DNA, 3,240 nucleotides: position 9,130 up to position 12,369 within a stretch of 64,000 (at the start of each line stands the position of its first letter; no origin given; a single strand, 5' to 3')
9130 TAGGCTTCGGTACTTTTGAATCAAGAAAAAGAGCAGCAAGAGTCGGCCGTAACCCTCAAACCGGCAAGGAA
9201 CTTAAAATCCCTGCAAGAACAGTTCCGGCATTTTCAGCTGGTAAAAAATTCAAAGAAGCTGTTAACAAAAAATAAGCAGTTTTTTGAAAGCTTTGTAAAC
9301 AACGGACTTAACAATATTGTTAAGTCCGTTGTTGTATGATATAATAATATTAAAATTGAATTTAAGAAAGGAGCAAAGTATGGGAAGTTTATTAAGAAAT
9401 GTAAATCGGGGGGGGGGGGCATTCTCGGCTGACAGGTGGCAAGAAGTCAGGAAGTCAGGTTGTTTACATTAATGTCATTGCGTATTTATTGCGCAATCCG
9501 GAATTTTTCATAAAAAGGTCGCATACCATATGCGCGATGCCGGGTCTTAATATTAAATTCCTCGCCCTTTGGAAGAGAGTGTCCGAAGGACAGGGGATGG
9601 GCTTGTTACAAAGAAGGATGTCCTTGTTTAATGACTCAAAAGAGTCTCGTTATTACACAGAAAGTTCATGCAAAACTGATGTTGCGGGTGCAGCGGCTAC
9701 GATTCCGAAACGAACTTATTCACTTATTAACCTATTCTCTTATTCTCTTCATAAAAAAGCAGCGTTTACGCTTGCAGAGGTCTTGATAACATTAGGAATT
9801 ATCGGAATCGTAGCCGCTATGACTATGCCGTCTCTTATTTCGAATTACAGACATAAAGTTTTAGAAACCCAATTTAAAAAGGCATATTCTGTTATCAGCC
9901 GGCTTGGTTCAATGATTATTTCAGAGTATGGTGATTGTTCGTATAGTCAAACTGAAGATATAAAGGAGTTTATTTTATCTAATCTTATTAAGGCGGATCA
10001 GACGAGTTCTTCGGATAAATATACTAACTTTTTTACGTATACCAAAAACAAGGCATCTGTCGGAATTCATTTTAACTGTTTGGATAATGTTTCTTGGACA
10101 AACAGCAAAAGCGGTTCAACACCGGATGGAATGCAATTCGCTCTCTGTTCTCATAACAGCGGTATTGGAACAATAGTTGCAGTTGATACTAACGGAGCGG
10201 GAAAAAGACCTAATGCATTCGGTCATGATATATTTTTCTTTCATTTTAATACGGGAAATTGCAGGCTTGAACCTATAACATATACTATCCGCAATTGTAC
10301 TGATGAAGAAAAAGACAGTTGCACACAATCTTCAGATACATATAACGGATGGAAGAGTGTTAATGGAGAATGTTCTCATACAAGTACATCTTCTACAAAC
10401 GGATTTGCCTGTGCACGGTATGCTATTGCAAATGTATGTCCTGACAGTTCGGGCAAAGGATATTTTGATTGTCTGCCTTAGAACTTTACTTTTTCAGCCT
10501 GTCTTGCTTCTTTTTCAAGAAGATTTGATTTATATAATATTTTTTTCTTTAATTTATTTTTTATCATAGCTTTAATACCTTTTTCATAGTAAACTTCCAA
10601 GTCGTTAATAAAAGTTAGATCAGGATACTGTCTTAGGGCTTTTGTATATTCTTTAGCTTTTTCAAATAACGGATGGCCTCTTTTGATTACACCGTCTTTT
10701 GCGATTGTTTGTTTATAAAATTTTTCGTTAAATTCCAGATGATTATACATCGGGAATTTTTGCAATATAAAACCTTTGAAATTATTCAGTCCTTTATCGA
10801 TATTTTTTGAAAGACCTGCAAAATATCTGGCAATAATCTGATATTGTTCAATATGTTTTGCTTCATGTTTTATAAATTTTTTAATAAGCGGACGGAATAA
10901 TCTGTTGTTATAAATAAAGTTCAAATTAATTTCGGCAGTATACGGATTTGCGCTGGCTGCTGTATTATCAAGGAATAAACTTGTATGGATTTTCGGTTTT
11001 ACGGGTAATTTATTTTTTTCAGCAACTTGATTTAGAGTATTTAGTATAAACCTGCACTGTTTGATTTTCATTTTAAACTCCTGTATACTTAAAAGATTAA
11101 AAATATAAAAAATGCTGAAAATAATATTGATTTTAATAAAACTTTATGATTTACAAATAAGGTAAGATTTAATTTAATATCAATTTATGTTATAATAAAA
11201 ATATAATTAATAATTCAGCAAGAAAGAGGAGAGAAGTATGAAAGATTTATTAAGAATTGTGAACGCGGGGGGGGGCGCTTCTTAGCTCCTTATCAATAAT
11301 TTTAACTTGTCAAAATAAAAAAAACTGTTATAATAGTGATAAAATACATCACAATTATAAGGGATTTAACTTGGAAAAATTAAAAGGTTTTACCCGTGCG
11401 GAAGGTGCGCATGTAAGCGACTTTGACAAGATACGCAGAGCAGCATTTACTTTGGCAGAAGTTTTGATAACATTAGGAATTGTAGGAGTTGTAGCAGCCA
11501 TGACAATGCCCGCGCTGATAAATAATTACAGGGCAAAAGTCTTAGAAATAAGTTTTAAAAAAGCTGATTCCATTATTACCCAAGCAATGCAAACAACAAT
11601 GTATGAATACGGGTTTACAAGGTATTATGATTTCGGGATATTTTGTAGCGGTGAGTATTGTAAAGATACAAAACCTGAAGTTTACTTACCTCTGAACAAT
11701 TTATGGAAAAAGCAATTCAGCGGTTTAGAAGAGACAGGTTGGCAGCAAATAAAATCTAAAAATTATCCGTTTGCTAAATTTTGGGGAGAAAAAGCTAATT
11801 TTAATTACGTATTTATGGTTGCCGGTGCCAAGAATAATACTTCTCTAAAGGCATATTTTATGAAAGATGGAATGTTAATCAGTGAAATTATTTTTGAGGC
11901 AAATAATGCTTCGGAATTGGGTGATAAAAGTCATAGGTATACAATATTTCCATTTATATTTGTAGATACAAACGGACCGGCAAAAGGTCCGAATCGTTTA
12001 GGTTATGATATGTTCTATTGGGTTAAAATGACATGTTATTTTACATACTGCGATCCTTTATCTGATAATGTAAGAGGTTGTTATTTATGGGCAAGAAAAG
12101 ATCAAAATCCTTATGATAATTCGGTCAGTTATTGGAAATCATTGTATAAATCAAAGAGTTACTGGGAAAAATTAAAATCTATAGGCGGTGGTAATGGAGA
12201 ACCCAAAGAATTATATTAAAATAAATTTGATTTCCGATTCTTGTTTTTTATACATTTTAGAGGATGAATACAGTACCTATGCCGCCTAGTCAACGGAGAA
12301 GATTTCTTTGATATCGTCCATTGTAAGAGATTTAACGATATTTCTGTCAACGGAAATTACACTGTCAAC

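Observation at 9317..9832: Locus A: a G12 tract, one G too long, separates the SD+ATG from a 128-codon open leader fused to the pilin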

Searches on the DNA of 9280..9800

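Call 6: search_rna_families(source=window, start=9280, end=9800, threshold=evalue, max_evalue=10, show_alignments=3)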
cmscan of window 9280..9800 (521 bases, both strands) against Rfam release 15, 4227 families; matches with E-value up to 10: 9.
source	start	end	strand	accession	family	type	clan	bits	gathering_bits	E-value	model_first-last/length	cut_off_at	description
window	9289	9346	+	RF04010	mir-3003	Gene; miRNA;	-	21.9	70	0.26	1-76/76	no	mir-3003 microRNA precursor family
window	9301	9330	-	RF04010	mir-3003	Gene; miRNA;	-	20.6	70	0.55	24-53/76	no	mir-3003 microRNA precursor family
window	9298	9357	+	RF02351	psRNA14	Gene; sRNA;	-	19.8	60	0.95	1-84/84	no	Proteobacteria sRNA psRNA14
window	9611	9679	+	RF02290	TtnuCD14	Gene; snRNA; snoRNA; CD-box;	-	19.8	75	2.8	1-75/75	no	Tetrahymena snoRNA TtnuCD14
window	9297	9332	-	RF03790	MIR8008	Gene; miRNA;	-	15.4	66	3.7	1-55/55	no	MIR8008 microRNA precursor family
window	9299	9332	+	RF04152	mir-3618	Gene; miRNA;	-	14.1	99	9.4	1-88/88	no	mir-3618 microRNA precursor family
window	9298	9333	-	RF03719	mir-3914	Gene; miRNA;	-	14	97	9.8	1-95/95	no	mir-3914 microRNA precursor family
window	9646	9710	+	RF00289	SNORND104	Gene; snRNA; snoRNA; CD-box;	CL00077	12.1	40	6.3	1-70/70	no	Small nucleolar RNA SNORD104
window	9294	9469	+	RF01295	SCARNA7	Gene; snRNA; snoRNA; scaRNA;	-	8.7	65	5.8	1-330/330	no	Small Cajal body-specific RNA 7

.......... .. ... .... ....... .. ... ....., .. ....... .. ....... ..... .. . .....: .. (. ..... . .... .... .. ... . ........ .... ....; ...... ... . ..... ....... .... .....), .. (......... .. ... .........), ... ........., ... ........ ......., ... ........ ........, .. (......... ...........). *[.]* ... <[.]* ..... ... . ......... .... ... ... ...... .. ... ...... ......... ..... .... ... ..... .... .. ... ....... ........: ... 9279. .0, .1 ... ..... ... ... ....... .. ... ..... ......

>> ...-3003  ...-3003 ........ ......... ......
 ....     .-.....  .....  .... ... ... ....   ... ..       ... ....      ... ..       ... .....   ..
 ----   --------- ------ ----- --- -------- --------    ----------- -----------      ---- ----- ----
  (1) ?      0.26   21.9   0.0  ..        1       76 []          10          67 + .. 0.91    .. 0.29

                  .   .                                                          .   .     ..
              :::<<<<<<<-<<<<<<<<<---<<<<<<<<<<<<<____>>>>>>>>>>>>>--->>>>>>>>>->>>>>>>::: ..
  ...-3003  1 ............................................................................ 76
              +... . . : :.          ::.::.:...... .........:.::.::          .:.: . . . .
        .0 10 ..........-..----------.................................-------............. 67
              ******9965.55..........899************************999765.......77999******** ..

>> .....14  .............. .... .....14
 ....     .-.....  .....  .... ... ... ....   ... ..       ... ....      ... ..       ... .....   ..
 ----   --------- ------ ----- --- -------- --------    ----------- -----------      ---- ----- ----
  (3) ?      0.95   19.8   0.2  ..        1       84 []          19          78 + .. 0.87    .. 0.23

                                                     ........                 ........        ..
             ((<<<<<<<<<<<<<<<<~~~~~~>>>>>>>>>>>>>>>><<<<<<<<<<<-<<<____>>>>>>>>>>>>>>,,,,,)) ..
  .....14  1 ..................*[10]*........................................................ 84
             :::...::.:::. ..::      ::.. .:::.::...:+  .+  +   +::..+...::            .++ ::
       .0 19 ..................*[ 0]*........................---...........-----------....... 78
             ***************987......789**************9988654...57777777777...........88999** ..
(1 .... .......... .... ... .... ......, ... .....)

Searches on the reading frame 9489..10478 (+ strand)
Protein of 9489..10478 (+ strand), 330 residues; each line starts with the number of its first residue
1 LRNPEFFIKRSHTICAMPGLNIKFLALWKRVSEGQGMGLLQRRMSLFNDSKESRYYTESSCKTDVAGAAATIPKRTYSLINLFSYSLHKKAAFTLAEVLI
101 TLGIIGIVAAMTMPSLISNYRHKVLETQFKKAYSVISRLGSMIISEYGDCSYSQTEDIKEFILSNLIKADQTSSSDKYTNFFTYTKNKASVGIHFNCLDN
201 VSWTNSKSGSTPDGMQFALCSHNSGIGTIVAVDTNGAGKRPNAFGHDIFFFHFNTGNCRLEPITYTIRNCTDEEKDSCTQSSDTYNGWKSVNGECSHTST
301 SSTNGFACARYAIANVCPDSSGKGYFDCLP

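Call 55: predict_structure(alignment_id=A4)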
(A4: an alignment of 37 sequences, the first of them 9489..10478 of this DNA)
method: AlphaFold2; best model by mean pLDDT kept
length: 330 residues; sequences in the alignment: 37
mean_pLDDT: 75.6   pTM: 0.67
mean pLDDT of the five models: 75.6, 74.5, 74.1, 74.1, 73.9
residues with pLDDT >= 90: 162; 70-90: 60; 50-70: 26; < 50: 82
segments of 3 or more residues with pLDDT < 50: 1-3, 5-69, 71-77, 79-85
pLDDT, mean of each block of 10 residues (from residue 1): 39 35 38 36 38 39 39 46 50 72 82 88 95 95 93 92 77 64 93 88 78 90 89 90 95 94 95 93 93 94 95 96 93
secondary structure, 60 per line:
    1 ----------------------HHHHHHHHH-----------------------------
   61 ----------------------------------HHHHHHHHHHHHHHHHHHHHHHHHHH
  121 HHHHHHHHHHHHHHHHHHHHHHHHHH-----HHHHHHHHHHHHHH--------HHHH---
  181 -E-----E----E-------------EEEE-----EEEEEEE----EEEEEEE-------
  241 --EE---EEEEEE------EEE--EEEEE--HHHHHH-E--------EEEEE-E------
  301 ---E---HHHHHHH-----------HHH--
elements in order: H23-31 H95-146 H152-165 H174-177 E207-210 E216-222 E227-233 E248-253 E260-262 E265-269 H272-277 E288-292 H308-314

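Call 58: fold_search(model_id=the predicted structure, library=pdb)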
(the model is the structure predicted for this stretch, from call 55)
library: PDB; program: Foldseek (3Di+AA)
matches with E <= 10: 111; with E <= 0.001: 0
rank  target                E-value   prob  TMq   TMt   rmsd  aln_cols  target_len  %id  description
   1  4f1s                  1.3e+00  0.06  0.14  0.07  16.0       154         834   14  Crystal structure of human PI3K-gamma in complex with a pyridyl-triazine-sulfonamide inhibitor (released 2012-08-08)
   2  1dcu_B                1.8e+00  0.07  0.18  0.19  15.1       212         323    9  REDOX SIGNALING IN THE CHLOROPLAST: STRUCTURE OF OXIDIZED PEA FRUCTOSE-1,6-BISPHOSPHATE PHOSPHATASE (released 1999-12-03)
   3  3s2a                  2.3e+00  0.05  0.14  0.06  16.0       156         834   12  Crystal structure of PI3K-gamma in complex with a quinoline inhibitor (released 2011-06-08)
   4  3v3s_B                2.3e+00  0.03  0.09  0.11   8.0        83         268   13  Crystal structure of GES-18 (released 2012-11-28)
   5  3qar                  2.5e+00  0.04  0.14  0.07  15.8       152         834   13  Crystal structure of PI3K-gamma in complex with triazine-benzimidazole 32 (released 2011-03-30)
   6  8q81                  2.5e+00  0.03  0.11  0.10  12.6       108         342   16  Photorhabdus laumondii lectin PLL3 in complex with alpha-methyl-fucoside (released 2025-03-05)
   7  6ql9_H                2.5e+00  0.03  0.08  0.02  10.6        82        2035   11  Structure of Fatty acid synthase complex from Saccharomyces cerevisiae at 2.9 Angstrom (released 2020-03-18)
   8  9p4v_A                2.5e+00  0.02  0.06  0.01  13.9        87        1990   11  Atomic model of wild type S. cerevisiae Fatty Acid Synthase (FAS) in complex with Palmitoyl-CoA (in vitro binding) (released 2025-08-27)
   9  8prv_G                2.5e+00  0.02  0.06  0.01  13.8        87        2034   11  Asymmetric unit of the yeast fatty acid synthase in the non-rotated state with ACP at the ketosreductase domain (FASam (released 2023-11-22)
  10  6ql9_I                2.8e+00  0.03  0.08  0.02  10.6        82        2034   11  Structure of Fatty acid synthase complex from Saccharomyces cerevisiae at 2.9 Angstrom (released 2020-03-18)
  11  3v3r_A                3.1e+00  0.03  0.09  0.11   7.1        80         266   10  Crystal Structure of GES-11 (released 2012-09-26)
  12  6ql9_J                3.1e+00  0.03  0.08  0.02  10.6        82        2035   11  Structure of Fatty acid synthase complex from Saccharomyces cerevisiae at 2.9 Angstrom (released 2020-03-18)
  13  5cf1_A                3.1e+00  0.02  0.09  0.19  15.8       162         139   10  Crystal Structure of the M32V/M78V/I80V/L114F mutant of LEH (released 2016-07-13)
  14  3tsg_A                3.3e+00  0.03  0.09  0.10   7.2        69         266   12  Crystal structure of GES-14 (released 2012-09-26)
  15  6ql5_G                3.3e+00  0.02  0.08  0.02  10.6        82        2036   10  Structure of fatty acid synthase complex with bound gamma subunit from Saccharomyces cerevisiae at 2.8 angstrom (released 2020-03-18)
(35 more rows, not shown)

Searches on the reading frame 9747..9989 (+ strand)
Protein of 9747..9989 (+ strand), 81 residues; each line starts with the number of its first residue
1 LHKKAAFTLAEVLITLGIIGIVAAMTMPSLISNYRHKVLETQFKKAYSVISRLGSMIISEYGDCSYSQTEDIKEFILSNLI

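Call 23: find_related_loci(query=A2, collection=genome_contigs, flank=2500)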
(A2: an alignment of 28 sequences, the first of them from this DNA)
Query A2 (81 aa) in genome_contigs; peptide patterns used: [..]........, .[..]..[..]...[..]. (x = any residue, [..] = any of these).
591 stretches matched a pattern (row limit reached: there are more); 574 encode a relative of the query (tblastn E <= 1e-3); the best 80 are kept; 80 distinct loci.
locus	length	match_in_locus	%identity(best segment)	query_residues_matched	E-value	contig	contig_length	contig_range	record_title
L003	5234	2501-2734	56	3-80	2e-24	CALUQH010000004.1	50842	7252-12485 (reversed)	MAG: Candidatus Gastranaerophilales bacterium isolate E02__bin142 genome assembly, contig: E02__k127_1066433, whole geno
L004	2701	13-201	63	3-65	2e-22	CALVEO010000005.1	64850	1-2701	MAG: Candidatus Gastranaerophilales bacterium isolate BRZ_PK__bin14 genome assembly, contig: BRZ_PK__NODE_761_length_648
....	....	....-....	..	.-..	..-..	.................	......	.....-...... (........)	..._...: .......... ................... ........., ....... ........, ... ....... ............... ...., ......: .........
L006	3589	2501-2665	71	3-57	2e-21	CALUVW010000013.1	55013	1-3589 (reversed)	MAG: Candidatus Gastranaerophilales bacterium isolate BRZ_ER__bin64 genome assembly, contig: BRZ_ER__NODE_864_length_550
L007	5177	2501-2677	64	4-62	2e-21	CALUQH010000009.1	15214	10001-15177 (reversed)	MAG: Candidatus Gastranaerophilales bacterium isolate E02__bin142 genome assembly, contig: E02__k127_3178013, whole geno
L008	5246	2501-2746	52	2-80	3e-21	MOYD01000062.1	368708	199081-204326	MAG: Candidatus Gastranaerophilales bacterium Zag_111 scaffold400, whole genome shotgun sequence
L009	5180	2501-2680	62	3-62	3e-21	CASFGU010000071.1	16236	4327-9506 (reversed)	uncultured bacterium isolate SI.O36.metabat-bins.22 genome assembly, contig: SI.O36.metabat-bins.22.fa_k141_597877, whol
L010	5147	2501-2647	78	4-52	4e-21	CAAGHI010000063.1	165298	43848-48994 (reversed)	TPA_asm: Candidatus Gastranaerophilales bacterium, isolate HGM07946, WGS project CAAGHI010000000 data, contig: SRS476271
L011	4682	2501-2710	58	3-80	4e-21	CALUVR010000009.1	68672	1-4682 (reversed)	MAG: Candidatus Gastranaerophilales bacterium isolate BRZ_S__bin9 genome assembly, contig: BRZ_S__NODE_630_length_68672_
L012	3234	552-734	59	2-62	4e-21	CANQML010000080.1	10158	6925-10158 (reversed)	MAG: Candidatus Gastranaerophilales bacterium isolate Lapin-014__bin53 genome assembly, contig: Lapin-014__NODE_5762_len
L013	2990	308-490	66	3-63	5e-21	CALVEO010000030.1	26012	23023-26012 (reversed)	MAG: Candidatus Gastranaerophilales bacterium isolate BRZ_PK__bin14 genome assembly, contig: BRZ_PK__NODE_2903_length_26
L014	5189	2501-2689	59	1-63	7e-21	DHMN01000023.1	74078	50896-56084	MAG TPA_asm: Cyanobacteria bacterium UBA4641 UBA4641_contig_3108, whole genome shotgun sequence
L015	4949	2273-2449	61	2-60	6e-21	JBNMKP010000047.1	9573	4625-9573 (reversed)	MAG: bacterium isolate CM_BacZag150.40 k141_69414_length_9573_cov_17.5028, whole genome shotgun sequence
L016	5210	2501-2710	60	6-68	7e-21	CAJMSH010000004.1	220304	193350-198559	TPA_asm: uncultured bacterium isolate SRR5580372-bin.18 genome assembly, contig: NODE_13_length_220304_cov_5.968387, who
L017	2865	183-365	64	3-63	1e-20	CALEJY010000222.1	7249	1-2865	MAG TPA_asm: uncultured Candidatus Melainabacteria bacterium isolate SRR1747039_bin.65_CONCOCT_v1.1_MAG genome assembly,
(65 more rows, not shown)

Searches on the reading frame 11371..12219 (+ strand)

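Call 18: search_protein_families(library=pfam, proteins=[window:11371-12219:+], max_evalue=0.01)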
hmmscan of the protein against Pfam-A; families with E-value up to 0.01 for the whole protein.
window:11371-12219:+ (282 aa): 1 family
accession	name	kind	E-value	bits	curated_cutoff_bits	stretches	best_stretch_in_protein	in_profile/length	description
PF07963.17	N_methyl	-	0.00024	21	21.2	1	22-45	3-26/27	Prokaryotic N-terminal methylation motif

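Call 19: search_protein_families(library=ncbifam, proteins=[window:11371-12219:+], max_evalue=0.01)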
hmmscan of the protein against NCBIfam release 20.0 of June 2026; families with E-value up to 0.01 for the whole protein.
window:11371-12219:+ (282 aa): 4 families
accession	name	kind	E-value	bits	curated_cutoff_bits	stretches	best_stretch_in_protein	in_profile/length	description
NF041013.1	T4P_ComGE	equivalog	0.00012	22.1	49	1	25-79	5-59/83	competence type IV pilus minor pilin ComGE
TIGR02532.1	IV_pilin_GFxxxE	domain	0.0013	18.5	16.3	1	24-45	2-23/24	prepilin-type N-terminal cleavage/methylation domain-containing protein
NF041775.1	typeIV_PilA_Myxo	equivalog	0.0016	18.5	400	1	15-51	3-38/214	type IV pilin protein PilA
TIGR01710.1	typeII_sec_gspG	equivalog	0.0064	16.5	88.85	0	25-56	2-33/134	type II secretion system major pseudopilin GspG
